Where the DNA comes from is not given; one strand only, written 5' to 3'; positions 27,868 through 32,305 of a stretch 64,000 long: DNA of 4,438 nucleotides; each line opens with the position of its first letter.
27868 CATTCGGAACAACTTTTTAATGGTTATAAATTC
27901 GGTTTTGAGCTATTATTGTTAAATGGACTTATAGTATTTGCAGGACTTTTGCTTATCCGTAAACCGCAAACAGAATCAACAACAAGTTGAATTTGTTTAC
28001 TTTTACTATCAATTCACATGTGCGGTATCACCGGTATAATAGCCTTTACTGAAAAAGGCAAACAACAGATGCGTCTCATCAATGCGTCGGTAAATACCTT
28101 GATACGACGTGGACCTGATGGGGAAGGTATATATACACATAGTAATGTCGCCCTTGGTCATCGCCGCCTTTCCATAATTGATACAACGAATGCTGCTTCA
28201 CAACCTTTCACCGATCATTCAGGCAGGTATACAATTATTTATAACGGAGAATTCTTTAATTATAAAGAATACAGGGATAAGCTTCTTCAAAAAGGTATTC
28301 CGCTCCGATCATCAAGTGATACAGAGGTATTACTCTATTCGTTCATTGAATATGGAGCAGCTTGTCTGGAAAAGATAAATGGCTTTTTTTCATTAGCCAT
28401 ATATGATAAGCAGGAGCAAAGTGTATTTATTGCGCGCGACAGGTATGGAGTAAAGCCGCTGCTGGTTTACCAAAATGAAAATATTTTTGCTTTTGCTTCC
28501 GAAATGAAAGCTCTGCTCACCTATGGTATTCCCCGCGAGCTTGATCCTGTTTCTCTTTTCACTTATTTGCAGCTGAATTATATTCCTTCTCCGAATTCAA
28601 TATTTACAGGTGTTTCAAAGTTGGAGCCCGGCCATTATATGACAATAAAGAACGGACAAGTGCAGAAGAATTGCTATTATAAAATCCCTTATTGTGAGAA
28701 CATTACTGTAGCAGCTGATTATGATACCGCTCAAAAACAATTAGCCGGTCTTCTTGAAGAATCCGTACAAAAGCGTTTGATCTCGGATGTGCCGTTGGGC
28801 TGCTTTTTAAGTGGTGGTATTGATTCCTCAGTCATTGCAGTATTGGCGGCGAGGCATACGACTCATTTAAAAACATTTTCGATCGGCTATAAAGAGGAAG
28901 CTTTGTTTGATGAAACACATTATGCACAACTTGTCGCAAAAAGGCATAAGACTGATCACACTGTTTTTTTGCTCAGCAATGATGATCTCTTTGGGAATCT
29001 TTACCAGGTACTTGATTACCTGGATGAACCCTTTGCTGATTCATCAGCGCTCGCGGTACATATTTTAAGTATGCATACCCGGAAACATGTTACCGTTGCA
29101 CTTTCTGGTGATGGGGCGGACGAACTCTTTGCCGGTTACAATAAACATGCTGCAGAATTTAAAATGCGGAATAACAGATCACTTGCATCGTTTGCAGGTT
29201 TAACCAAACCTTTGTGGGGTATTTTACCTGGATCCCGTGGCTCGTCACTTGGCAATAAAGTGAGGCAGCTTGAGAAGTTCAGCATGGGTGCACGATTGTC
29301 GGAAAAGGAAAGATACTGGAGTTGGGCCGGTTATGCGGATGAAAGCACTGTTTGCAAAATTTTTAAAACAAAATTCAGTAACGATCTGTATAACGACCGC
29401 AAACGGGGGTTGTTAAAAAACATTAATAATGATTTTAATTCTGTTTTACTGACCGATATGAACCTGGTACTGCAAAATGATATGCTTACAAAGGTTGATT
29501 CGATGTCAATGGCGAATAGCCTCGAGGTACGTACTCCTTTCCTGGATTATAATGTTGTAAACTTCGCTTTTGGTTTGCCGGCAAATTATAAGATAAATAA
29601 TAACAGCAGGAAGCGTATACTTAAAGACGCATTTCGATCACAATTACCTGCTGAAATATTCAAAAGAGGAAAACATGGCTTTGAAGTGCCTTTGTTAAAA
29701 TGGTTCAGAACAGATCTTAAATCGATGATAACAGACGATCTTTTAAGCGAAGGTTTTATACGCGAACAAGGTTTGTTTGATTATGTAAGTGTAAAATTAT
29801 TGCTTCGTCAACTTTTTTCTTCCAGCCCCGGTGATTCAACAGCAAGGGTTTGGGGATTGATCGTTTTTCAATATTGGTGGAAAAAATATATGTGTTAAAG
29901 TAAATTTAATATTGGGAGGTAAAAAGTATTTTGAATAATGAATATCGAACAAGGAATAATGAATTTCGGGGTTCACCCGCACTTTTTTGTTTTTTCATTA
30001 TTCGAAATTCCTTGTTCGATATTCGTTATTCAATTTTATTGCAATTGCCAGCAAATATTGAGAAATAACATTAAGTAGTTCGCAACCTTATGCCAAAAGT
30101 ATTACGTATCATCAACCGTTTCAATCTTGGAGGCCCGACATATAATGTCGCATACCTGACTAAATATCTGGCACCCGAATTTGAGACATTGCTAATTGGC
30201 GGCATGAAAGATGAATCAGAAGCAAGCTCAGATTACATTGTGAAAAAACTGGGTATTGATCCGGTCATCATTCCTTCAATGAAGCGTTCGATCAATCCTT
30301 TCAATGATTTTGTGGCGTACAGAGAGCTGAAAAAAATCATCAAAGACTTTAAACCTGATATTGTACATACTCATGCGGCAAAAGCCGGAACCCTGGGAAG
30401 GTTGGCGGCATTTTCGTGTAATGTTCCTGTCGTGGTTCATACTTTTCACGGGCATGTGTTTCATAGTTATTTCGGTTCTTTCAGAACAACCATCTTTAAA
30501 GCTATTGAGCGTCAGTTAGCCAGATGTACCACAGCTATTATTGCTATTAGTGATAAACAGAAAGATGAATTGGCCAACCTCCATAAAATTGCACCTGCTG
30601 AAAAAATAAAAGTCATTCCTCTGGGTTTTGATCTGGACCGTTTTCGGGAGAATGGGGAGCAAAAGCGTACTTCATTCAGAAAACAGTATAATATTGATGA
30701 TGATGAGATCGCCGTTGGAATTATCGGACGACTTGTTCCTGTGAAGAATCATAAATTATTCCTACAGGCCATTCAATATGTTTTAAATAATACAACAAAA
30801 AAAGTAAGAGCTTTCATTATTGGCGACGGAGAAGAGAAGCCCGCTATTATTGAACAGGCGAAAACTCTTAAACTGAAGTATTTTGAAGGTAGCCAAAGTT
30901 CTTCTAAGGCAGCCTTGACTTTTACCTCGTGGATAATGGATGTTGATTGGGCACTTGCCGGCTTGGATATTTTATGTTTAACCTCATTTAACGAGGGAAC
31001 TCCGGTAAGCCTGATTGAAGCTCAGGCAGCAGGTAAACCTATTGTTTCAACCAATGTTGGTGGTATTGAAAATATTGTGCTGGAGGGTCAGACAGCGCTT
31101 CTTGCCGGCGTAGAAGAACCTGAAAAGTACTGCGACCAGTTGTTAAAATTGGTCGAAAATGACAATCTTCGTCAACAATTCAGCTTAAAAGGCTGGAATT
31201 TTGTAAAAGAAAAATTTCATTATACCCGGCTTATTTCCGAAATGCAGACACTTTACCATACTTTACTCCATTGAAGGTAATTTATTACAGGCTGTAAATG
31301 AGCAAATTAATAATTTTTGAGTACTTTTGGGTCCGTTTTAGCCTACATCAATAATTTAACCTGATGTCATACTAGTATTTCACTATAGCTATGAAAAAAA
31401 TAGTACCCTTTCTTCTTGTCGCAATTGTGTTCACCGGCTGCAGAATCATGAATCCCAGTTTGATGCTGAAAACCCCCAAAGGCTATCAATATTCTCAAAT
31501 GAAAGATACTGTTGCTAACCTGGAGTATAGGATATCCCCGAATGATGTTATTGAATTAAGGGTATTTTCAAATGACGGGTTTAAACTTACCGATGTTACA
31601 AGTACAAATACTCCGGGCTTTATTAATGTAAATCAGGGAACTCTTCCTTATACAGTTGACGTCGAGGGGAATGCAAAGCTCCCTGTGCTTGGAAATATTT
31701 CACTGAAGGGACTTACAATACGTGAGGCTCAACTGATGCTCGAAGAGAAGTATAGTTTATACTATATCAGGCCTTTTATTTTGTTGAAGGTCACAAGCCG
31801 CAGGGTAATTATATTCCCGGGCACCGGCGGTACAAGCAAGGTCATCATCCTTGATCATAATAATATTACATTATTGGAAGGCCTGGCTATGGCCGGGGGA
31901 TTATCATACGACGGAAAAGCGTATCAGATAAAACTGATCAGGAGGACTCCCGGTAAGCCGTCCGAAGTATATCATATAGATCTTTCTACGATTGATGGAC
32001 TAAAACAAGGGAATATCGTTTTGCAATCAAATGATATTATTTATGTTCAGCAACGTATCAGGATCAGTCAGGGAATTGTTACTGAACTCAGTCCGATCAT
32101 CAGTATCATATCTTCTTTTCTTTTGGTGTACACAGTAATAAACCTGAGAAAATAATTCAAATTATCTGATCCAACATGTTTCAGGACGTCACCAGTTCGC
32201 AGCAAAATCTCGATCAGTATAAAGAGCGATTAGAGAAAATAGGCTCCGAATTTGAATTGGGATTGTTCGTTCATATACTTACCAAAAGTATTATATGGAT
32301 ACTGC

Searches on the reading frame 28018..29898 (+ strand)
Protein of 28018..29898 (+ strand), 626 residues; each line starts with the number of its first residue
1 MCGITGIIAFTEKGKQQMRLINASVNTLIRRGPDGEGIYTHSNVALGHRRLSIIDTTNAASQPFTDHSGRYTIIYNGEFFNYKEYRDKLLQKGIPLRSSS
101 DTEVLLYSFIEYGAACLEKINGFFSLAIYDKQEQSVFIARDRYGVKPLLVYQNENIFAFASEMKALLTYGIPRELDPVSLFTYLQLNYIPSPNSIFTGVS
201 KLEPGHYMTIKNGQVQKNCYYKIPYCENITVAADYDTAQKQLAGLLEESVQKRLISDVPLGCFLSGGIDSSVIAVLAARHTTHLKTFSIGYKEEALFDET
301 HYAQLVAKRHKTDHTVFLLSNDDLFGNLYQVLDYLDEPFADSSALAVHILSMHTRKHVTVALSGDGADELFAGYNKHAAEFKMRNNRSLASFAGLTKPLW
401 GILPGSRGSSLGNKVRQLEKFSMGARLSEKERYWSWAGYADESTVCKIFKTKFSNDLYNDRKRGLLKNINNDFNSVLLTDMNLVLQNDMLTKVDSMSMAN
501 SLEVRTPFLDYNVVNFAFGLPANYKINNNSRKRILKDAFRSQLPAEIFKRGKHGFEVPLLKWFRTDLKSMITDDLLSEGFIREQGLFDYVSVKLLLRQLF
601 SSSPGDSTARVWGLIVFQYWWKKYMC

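Call 19: search_protein_families(library=pfam, proteins=[window:28018-29898:+])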
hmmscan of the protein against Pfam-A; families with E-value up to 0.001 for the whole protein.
window:28018-29898:+ (626 aa): 4 families
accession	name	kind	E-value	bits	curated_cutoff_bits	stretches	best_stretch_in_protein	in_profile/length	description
PF00733.27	Asn_synthase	-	3.1e-91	307.1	21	1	242-620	2-352/354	Asparagine synthase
PF13537.11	GATase_7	-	1e-38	132.5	25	1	48-167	1-122/123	Glutamine amidotransferase domain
PF13522.11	GATase_6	-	4.6e-38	130.6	27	1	33-162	1-130/130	Glutamine amidotransferase domain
PF06508.19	QueC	-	0.00031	20.8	22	1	263-319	5-60/210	Queuosine biosynthesis protein QueC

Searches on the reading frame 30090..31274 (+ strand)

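Call 19: search_protein_families(library=pfam, proteins=[window:30090-31274:+])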
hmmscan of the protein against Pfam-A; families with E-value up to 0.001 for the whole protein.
window:30090-31274:+ (394 aa): 5 families
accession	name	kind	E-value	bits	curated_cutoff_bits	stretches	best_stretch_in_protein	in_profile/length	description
PF00534.26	Glycos_transf_1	-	1.1e-28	100.4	26.4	1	193-365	2-166/172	Glycosyl transferases group 1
PF13692.12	Glyco_trans_1_4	-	2.2e-26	93.2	27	1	209-357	4-142/142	Glycosyl transferases group 1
PF13439.12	Glyco_transf_4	-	7.6e-25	88.3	28.5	1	14-184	2-170/170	Glycosyltransferase Family 4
PF13579.12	Glyco_trans_4_4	-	3.5e-19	70.1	29.7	1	70-179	53-158/158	Glycosyl transferase 4-like domain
PF13477.12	Glyco_trans_4_2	-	6.3e-12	46.3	23.4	1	65-153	53-138/139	Glycosyl transferase 4-like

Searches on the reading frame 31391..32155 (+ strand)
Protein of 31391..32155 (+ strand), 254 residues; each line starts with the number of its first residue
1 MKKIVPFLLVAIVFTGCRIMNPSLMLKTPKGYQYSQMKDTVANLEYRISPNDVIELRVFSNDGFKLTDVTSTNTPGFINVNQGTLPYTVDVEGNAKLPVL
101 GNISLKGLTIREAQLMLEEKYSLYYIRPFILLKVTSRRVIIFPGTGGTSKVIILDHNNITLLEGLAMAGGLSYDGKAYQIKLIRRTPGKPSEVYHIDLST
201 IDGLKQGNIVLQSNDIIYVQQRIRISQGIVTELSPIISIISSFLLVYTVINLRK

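Call 19: search_protein_families(library=pfam, proteins=[window:31391-32155:+])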
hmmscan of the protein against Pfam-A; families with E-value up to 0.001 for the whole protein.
window:31391-32155:+ (254 aa): 2 families
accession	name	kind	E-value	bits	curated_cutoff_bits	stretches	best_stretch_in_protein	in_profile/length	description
PF02563.21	Poly_export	-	5.1e-14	52.6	28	1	44-132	5-74/77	Polysaccharide biosynthesis/export protein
PF22461.2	SLBB_2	-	1e-06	29.2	27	1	150-219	13-79/79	SLBB domain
